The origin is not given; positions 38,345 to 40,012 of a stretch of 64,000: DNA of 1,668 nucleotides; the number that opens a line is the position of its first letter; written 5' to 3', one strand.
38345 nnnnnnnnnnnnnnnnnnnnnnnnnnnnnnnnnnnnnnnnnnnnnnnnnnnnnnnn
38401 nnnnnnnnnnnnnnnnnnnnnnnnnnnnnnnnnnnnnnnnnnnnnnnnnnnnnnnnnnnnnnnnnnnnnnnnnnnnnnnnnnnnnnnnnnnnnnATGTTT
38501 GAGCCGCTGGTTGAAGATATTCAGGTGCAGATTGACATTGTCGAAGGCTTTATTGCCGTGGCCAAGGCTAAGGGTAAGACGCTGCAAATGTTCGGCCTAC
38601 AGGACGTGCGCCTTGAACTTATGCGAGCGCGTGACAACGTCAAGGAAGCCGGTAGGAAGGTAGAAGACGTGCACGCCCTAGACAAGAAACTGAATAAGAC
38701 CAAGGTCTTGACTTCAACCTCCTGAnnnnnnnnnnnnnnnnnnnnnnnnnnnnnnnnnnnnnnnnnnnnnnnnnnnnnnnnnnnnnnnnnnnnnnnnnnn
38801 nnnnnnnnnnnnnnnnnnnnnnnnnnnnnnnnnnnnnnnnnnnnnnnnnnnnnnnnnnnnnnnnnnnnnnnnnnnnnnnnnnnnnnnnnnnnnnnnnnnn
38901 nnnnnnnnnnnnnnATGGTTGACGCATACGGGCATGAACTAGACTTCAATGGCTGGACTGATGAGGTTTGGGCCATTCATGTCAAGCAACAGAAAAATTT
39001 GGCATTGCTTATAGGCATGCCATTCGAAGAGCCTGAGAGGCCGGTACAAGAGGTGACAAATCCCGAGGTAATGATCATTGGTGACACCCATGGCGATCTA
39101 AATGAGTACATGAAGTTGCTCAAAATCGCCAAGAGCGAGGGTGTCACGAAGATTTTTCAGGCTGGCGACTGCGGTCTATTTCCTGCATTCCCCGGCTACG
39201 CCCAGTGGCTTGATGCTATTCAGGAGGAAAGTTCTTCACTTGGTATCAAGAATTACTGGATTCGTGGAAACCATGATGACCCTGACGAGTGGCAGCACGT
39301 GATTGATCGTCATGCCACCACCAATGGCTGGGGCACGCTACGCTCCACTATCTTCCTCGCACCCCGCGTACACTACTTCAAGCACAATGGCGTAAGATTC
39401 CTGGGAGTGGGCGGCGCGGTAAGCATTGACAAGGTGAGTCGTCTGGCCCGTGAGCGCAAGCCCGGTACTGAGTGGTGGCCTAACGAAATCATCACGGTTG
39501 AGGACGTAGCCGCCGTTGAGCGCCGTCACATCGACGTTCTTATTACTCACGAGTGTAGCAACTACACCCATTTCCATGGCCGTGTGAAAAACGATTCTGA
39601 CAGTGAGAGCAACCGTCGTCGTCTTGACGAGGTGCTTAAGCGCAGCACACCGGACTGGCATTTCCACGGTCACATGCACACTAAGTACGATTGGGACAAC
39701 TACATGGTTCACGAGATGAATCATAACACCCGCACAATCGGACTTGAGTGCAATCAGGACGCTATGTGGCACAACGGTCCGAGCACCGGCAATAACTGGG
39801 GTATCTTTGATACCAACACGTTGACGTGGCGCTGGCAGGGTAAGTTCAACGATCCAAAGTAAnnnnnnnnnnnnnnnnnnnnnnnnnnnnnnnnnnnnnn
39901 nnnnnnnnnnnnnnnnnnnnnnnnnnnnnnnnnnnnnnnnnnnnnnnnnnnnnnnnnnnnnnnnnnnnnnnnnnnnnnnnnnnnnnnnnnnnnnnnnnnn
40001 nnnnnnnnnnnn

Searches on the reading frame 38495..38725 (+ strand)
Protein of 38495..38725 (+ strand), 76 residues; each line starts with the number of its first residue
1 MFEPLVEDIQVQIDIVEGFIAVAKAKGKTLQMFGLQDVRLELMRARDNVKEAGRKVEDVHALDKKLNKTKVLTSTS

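Call 86: search_protein_families(library=phrogs, alignment_id=A6, max_evalue=0.001)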
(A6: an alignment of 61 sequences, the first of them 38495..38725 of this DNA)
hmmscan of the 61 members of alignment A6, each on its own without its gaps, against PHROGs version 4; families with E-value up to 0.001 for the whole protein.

A. member 1, window:38495-38725:+ (76 aa): 0 families

B. families by the number of members that match (of 61 scanned): 43 families (the first 25 are shown)
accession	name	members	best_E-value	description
phrog_4400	-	1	4.2e-52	-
phrog_1649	-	1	1.6e-32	metallo-phosphoesterase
phrog_59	-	1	1.7e-28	HNH endonuclease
phrog_1872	-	1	2.6e-23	endonuclease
phrog_11425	-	1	1.4e-22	-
phrog_826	-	1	1.6e-20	HNH endonuclease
phrog_24565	-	1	1.3e-19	-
phrog_192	-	1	5.8e-19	DNA polymerase exonuclease subunit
phrog_3593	-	1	8.4e-19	HNH endonuclease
phrog_10869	-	1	2.2e-17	-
phrog_2906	-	1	2.3e-17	-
phrog_34511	-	1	1.1e-16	-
phrog_6254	-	1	2.7e-16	HNH endonuclease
phrog_13233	-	1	2.9e-16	-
phrog_472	-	1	1.9e-15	WhiB transcriptional factor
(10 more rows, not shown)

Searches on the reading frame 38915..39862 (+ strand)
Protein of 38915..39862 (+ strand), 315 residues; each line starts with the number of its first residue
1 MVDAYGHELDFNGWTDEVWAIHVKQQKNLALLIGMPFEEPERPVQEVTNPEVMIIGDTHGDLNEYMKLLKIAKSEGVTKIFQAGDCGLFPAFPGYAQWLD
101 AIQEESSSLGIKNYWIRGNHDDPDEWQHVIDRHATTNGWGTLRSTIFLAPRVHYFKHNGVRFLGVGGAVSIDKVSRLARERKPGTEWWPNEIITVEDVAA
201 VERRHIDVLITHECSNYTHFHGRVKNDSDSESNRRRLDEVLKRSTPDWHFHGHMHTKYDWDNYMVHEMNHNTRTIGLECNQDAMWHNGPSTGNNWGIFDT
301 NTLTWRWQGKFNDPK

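Call 13: search_protein_families(library=pfam, proteins=[window:38915-39862:+], max_evalue=0.01)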
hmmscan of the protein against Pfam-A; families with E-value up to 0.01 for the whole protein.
window:38915-39862:+ (315 aa): 2 families
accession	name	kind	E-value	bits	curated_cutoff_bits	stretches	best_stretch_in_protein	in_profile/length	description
PF00149.33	Metallophos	-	2.9e-16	60.9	21.5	1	52-256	3-190/191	Calcineurin-like phosphoesterase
PF12850.12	Metallophos_2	-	3.4e-08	34.1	27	1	52-258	3-120/154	Calcineurin-like phosphoesterase superfamily domain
